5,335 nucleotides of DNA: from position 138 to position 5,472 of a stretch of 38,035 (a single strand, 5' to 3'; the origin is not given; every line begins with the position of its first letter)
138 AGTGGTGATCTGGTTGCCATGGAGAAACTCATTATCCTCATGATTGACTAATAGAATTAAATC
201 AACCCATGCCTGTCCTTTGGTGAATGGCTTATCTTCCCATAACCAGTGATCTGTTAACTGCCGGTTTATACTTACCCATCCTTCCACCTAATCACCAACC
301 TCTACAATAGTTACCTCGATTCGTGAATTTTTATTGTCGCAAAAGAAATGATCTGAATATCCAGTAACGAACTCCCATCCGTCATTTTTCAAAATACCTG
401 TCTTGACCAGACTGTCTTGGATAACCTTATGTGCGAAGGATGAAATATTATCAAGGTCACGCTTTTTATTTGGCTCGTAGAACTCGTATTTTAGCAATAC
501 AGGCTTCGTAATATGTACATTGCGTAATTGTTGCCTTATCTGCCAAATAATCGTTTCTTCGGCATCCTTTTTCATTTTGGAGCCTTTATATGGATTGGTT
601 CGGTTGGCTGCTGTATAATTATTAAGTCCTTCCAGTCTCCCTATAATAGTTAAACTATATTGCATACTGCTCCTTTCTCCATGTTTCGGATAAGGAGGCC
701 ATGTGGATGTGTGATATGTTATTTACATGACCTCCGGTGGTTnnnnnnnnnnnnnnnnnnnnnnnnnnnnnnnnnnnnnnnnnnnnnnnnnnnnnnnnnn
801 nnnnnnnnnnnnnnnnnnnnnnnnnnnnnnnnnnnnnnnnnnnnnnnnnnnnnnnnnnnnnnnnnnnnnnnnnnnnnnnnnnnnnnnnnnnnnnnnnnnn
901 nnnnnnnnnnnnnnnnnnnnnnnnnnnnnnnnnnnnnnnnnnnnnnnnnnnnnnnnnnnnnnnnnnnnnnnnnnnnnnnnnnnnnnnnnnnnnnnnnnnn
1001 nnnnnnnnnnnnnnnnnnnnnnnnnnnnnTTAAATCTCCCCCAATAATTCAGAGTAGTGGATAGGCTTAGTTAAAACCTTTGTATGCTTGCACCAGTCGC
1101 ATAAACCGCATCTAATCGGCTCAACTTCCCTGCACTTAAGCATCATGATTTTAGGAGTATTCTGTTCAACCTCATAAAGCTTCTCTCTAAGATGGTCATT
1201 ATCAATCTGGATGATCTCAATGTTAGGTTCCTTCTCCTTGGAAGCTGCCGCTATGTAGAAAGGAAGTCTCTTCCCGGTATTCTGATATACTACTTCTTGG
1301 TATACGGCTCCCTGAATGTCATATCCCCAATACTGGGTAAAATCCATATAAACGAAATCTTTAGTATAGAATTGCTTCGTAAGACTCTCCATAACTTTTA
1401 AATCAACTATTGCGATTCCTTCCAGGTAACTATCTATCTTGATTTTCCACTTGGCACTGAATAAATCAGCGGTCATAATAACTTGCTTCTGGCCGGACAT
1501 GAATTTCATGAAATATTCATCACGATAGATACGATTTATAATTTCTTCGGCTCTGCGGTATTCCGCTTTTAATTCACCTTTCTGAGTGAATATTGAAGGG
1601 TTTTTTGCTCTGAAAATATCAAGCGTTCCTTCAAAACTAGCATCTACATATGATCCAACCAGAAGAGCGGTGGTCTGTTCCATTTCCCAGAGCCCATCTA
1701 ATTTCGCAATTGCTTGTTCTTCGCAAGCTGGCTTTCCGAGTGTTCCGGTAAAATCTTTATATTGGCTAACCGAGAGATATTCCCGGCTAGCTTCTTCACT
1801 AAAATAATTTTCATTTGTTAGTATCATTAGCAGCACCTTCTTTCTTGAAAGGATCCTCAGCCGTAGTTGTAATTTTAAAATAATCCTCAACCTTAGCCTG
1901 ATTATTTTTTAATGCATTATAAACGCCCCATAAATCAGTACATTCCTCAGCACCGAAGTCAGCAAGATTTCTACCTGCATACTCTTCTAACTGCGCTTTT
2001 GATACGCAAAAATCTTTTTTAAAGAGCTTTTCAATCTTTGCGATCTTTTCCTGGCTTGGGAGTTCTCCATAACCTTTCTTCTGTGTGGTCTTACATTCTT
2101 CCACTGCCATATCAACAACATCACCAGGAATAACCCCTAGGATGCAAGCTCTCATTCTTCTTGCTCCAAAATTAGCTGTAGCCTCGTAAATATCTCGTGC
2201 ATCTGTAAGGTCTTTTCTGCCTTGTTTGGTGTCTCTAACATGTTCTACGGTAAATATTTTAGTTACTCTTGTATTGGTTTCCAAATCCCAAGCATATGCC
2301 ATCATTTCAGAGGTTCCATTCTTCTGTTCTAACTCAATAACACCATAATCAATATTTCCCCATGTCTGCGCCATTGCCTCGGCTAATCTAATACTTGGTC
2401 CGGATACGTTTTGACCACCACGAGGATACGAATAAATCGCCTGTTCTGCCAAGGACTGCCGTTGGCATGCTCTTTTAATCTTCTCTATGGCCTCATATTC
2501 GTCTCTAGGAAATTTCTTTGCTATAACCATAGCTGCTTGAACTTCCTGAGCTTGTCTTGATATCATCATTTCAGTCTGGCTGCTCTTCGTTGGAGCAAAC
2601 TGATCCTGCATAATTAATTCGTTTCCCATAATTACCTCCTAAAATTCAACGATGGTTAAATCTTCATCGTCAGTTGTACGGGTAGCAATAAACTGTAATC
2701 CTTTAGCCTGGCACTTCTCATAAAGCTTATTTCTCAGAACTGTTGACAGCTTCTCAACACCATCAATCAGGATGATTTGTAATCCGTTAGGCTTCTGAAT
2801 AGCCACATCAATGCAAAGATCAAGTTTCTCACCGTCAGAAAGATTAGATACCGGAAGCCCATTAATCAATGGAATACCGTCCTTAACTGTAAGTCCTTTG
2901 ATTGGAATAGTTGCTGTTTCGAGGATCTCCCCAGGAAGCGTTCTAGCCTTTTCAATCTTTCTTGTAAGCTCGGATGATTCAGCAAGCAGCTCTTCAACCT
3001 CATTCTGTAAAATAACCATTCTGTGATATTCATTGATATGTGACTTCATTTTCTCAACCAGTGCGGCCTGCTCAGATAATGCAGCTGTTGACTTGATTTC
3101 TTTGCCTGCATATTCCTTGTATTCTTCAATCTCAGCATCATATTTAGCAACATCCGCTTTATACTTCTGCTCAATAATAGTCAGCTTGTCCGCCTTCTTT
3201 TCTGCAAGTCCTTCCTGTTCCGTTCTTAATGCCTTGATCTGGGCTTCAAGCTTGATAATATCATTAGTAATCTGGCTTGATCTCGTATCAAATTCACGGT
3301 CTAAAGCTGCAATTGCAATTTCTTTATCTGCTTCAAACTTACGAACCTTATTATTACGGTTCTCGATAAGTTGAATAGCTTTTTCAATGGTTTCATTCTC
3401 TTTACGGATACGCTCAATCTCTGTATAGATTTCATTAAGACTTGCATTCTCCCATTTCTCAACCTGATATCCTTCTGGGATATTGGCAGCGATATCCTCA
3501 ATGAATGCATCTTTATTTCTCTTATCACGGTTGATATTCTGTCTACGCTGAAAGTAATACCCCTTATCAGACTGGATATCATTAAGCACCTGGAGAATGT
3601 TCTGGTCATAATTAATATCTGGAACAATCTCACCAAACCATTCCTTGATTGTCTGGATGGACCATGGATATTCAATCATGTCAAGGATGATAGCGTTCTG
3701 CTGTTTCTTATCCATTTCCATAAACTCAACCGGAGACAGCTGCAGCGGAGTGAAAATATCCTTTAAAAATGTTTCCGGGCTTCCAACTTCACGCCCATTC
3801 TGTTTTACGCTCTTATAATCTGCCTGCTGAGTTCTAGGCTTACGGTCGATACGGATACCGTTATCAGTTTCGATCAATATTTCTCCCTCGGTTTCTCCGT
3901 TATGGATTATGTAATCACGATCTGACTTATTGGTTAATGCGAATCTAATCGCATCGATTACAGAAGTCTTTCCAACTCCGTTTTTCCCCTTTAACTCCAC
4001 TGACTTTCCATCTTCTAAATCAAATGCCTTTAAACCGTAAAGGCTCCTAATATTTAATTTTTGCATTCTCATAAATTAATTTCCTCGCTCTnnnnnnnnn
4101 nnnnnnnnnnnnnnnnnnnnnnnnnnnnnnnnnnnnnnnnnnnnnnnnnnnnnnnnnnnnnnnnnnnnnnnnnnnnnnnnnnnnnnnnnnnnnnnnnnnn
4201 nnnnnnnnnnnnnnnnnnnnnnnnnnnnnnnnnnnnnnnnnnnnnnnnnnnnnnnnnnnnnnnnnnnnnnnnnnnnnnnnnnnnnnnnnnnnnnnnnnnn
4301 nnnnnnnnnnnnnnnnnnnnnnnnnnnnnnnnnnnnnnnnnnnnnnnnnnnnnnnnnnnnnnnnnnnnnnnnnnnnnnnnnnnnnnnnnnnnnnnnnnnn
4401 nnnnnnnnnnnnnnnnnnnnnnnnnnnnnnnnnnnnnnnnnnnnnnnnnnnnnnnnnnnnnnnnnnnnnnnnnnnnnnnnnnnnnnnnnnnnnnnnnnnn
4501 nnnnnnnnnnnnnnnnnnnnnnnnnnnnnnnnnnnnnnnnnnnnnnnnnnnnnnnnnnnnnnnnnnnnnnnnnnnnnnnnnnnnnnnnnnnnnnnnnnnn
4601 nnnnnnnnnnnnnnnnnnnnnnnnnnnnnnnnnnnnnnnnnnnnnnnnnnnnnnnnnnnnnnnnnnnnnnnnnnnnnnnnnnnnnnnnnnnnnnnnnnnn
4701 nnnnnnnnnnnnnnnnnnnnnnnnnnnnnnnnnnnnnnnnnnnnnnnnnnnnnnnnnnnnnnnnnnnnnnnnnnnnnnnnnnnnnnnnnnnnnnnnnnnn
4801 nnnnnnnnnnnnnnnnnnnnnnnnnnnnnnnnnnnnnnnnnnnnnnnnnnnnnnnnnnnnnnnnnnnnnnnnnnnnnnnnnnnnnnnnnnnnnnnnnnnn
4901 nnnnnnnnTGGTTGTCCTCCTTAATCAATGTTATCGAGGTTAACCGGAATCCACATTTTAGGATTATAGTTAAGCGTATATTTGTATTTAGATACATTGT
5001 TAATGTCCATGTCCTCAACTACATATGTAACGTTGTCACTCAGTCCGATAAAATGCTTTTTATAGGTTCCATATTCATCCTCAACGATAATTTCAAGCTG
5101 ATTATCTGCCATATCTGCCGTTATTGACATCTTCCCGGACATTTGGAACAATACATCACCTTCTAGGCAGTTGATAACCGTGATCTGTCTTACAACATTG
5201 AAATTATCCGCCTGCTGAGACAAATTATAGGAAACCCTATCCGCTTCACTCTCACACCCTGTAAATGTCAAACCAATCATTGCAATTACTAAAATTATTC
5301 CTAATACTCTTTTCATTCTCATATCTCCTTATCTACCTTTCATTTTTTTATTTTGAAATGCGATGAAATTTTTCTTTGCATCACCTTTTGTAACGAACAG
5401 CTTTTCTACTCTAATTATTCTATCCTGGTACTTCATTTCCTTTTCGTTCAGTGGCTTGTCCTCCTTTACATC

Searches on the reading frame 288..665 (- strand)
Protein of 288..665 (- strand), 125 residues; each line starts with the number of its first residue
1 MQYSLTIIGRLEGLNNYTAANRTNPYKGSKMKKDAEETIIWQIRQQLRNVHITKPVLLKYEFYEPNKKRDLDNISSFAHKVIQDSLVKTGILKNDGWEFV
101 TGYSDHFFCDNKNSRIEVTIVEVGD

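Call 20: search_protein_families(library=pfam, proteins=[window:288-665:-], max_evalue=0.01)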
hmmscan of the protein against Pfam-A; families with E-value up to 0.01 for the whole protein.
window:288-665:- (125 aa): 1 family
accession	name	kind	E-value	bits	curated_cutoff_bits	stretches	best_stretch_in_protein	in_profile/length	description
PF05866.16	RusA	-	2.7e-07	31.7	22.8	1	25-120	20-123/124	Endodeoxyribonuclease RusA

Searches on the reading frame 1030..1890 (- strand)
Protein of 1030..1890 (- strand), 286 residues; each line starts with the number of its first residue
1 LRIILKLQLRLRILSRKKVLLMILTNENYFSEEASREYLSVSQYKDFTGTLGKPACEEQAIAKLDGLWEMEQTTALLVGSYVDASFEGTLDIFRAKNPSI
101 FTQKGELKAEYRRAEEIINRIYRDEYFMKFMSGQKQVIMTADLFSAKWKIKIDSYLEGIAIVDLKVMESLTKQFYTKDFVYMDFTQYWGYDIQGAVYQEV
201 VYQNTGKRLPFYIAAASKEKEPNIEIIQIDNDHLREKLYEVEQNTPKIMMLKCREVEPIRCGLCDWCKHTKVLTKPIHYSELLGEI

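Call 20: search_protein_families(library=pfam, proteins=[window:1030-1890:-], max_evalue=0.01)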
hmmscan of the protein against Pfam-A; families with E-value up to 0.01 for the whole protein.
window:1030-1890:- (286 aa): 1 family
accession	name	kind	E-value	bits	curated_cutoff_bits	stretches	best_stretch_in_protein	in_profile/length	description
PF12684.13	DUF3799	-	2.7e-72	243.8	26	1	40-270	1-233/233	PDDEXK-like domain of unknown function (DUF3799)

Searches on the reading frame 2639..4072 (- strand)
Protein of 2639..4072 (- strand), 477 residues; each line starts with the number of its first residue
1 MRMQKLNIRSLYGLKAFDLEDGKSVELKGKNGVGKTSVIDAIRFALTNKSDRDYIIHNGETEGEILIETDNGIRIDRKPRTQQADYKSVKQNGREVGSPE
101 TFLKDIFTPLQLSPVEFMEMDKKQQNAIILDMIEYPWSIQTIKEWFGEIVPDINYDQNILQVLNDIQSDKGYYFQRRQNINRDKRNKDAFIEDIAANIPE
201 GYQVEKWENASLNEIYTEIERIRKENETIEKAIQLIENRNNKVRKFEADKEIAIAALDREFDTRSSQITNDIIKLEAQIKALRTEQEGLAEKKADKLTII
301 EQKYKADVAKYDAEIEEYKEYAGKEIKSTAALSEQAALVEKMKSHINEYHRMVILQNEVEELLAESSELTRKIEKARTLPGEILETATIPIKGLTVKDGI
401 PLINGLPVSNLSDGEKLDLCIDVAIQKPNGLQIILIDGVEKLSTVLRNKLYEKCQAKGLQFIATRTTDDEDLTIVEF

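Call 20: search_protein_families(library=pfam, proteins=[window:2639-4072:-], max_evalue=0.01)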
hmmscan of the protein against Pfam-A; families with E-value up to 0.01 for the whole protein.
window:2639-4072:- (477 aa): 5 families
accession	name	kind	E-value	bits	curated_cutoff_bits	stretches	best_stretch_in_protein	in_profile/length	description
PF02463.25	SMC_N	-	2.5e-06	27.5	40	1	25-52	27-54/220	RecF/RecN/SMC N terminal domain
PF13476.12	AAA_23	-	0.00025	22.2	27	0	7-278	6-199/201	AAA domain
PF13555.12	AAA_29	-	0.00028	21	27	1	12-53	13-53/61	P-loop containing region of AAA domain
PF13304.12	AAA_21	-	0.00033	21.2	27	1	27-49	4-29/304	AAA domain, putative AbiEii toxin, Type IV TA system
PF00005.33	ABC_tran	-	0.0036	18.3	25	0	17-74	6-50/137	ABC transporter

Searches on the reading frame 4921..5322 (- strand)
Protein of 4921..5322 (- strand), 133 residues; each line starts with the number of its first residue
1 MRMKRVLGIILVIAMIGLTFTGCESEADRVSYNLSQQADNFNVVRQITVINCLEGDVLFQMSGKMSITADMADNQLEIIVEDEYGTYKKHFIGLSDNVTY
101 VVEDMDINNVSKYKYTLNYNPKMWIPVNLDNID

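Call 20: search_protein_families(library=pfam, proteins=[window:4921-5322:-], max_evalue=0.01)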
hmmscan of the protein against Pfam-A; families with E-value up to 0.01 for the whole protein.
window:4921-5322:- (133 aa): 1 family
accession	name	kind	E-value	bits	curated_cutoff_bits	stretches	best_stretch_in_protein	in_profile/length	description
PF25682.1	Phage_VG64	-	2.3e-49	166.8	27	1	3-130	1-125/127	Mycobacterium phage VG64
